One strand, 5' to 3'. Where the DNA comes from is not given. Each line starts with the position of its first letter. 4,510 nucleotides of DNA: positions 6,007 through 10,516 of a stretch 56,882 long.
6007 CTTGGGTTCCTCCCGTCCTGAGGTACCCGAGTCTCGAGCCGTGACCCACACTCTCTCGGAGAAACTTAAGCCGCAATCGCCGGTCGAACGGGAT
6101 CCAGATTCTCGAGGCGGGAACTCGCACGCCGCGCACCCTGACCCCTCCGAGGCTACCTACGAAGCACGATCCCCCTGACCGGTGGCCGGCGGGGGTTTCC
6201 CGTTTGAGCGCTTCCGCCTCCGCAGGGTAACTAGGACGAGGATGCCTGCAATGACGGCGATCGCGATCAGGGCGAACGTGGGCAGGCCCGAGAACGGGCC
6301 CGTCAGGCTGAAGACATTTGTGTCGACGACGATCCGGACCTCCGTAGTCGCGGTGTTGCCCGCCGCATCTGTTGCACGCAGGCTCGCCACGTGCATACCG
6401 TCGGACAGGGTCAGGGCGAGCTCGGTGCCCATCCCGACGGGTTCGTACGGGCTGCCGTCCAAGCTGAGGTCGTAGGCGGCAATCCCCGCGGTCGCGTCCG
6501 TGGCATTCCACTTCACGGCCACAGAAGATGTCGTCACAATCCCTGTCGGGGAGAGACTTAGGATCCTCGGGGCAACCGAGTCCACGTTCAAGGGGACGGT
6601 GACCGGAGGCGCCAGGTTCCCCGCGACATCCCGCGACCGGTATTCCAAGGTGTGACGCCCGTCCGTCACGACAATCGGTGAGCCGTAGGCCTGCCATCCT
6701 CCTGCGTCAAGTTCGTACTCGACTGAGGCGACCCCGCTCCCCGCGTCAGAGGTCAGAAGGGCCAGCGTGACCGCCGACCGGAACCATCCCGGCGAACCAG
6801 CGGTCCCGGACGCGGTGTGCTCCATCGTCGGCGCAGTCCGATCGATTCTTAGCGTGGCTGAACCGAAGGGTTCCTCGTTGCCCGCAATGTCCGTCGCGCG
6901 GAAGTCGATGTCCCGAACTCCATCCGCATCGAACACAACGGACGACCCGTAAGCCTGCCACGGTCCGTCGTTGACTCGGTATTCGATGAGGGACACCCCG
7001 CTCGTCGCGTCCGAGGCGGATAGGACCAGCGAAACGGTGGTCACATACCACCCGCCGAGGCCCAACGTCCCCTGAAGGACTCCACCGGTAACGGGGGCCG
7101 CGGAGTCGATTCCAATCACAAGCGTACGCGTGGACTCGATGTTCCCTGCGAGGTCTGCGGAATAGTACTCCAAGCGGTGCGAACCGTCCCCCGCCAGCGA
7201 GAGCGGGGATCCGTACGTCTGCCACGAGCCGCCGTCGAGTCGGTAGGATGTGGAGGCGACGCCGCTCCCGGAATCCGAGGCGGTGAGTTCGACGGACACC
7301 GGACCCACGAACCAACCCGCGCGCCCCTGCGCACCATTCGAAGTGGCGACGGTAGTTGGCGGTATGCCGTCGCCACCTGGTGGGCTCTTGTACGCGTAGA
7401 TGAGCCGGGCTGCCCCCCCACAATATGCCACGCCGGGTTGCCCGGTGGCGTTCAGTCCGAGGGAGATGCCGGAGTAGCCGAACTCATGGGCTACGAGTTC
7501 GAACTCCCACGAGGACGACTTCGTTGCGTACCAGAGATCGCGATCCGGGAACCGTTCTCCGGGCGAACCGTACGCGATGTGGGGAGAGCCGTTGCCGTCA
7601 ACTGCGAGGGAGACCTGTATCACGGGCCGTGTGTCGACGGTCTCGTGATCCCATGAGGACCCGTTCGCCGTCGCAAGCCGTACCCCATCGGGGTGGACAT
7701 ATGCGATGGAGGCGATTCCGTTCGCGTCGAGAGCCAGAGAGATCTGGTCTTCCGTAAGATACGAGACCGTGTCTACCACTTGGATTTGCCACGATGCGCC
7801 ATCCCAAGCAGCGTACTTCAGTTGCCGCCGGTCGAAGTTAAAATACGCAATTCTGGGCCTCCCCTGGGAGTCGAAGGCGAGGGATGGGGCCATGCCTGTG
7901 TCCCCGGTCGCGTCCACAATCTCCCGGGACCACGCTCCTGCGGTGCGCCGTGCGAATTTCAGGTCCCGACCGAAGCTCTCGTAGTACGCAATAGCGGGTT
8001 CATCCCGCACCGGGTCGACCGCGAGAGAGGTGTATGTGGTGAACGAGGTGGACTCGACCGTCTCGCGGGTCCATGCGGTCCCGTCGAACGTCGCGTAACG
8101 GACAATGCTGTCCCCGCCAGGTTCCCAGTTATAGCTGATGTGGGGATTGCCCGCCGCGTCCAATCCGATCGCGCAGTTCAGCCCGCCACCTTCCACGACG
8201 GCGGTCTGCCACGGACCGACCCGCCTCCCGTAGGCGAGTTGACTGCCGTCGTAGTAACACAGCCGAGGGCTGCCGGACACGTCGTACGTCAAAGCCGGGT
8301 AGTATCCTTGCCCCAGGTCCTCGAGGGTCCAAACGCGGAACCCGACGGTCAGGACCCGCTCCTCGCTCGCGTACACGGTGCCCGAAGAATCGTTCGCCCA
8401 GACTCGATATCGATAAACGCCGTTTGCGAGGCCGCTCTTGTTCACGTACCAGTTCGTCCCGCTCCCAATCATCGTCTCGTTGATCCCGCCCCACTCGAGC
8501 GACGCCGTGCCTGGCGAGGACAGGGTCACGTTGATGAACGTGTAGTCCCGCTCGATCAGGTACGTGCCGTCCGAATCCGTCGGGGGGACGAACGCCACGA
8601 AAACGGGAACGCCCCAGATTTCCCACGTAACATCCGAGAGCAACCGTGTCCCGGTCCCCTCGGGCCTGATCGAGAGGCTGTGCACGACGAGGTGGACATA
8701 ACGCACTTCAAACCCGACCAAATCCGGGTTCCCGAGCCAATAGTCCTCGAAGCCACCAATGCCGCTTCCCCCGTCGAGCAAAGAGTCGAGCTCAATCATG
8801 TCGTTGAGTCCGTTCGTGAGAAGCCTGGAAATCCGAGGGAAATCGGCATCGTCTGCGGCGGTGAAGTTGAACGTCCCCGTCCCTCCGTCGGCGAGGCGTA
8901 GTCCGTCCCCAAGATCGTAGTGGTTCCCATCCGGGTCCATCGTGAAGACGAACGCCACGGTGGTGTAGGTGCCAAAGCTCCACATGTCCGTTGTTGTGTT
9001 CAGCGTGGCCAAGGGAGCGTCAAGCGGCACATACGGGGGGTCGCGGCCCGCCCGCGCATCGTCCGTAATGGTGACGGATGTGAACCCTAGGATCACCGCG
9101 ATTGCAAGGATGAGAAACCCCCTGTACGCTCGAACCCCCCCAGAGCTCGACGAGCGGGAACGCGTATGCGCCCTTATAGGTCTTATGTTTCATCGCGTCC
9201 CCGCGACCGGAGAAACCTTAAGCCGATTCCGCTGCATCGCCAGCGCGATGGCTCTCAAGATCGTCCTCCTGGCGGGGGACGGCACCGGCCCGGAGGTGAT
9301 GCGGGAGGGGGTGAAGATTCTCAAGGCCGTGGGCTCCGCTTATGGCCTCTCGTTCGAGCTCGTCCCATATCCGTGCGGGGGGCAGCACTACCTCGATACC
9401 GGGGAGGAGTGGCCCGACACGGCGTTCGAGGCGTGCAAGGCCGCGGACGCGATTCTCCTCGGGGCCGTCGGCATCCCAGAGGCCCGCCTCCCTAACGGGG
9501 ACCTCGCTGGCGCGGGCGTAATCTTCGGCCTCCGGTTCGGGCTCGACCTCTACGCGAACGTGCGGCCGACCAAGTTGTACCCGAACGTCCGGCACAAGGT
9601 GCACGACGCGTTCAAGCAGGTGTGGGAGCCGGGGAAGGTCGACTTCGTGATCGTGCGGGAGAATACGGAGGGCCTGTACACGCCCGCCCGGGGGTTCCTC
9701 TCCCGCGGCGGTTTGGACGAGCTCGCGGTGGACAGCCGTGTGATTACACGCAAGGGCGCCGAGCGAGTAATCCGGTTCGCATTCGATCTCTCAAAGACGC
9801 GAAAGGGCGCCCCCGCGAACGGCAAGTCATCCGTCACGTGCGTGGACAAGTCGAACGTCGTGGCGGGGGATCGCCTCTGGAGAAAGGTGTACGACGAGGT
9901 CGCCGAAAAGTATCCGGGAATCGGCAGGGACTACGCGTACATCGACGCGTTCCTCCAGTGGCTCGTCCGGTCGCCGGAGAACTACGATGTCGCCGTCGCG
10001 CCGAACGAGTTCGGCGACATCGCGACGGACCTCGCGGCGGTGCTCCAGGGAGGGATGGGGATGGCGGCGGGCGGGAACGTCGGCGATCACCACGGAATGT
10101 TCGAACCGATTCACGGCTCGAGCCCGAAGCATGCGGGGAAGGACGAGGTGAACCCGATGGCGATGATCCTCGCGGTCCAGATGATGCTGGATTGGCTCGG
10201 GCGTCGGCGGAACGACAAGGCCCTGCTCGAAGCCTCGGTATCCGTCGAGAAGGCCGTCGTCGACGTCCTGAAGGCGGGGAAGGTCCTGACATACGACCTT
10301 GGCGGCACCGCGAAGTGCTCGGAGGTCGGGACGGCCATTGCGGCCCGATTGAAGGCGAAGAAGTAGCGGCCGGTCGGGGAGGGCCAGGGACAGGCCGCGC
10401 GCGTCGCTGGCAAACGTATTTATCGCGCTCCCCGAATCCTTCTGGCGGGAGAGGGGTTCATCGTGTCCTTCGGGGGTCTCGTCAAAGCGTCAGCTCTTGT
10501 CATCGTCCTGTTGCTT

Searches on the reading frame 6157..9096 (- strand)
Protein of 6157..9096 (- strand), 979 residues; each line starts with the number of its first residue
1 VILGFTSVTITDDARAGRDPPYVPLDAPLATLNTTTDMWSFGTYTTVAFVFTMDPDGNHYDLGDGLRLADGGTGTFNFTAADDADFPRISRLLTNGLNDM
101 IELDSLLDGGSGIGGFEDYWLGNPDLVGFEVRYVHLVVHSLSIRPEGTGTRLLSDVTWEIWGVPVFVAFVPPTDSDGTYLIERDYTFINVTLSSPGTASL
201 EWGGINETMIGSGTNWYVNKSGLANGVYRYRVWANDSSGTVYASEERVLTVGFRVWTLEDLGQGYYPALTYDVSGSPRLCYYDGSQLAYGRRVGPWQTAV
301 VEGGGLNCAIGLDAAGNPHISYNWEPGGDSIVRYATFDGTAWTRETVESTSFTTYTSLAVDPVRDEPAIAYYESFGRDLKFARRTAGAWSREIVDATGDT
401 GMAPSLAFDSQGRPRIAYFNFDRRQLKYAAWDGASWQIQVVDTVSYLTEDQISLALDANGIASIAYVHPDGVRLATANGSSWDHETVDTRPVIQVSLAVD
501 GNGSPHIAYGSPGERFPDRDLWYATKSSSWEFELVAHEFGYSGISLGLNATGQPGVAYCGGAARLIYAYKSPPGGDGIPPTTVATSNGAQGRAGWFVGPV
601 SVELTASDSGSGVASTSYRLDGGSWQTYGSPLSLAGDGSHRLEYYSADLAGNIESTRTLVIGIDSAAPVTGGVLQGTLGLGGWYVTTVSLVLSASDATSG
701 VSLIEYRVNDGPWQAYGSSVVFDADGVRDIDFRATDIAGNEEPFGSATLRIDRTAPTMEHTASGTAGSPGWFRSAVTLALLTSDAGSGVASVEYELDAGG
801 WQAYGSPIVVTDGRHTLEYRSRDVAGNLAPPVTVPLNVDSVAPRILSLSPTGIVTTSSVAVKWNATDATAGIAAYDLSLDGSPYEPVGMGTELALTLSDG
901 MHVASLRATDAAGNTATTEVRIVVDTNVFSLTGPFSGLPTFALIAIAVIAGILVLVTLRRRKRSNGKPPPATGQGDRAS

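Call 82: search_protein_families(library=pfam, proteins=[window:6157-9096:-], max_evalue=0.001)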
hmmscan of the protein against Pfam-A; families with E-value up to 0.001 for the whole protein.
window:6157-9096:- (979 aa): 2 families
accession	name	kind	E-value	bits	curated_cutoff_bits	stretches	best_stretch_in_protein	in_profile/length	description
PF19077.6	Big_13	-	1.8e-18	67.3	27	1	896-926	71-102/102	Bacterial Ig-like domain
PF15892.11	BNR_4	-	2.8e-07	30.6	27.3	0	377-440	199-268/272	BNR repeat-containing family member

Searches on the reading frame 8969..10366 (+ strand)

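Call 82: search_protein_families(library=pfam, proteins=[window:8969-10366:+], max_evalue=0.001)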
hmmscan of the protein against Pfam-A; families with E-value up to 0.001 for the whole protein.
window:8969-10366:+ (465 aa): 1 family
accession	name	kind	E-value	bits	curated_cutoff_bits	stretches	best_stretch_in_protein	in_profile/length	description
PF00180.25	Iso_dh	-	1.2e-88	298.1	27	1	97-457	1-348/348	Isocitrate/isopropylmalate dehydrogenase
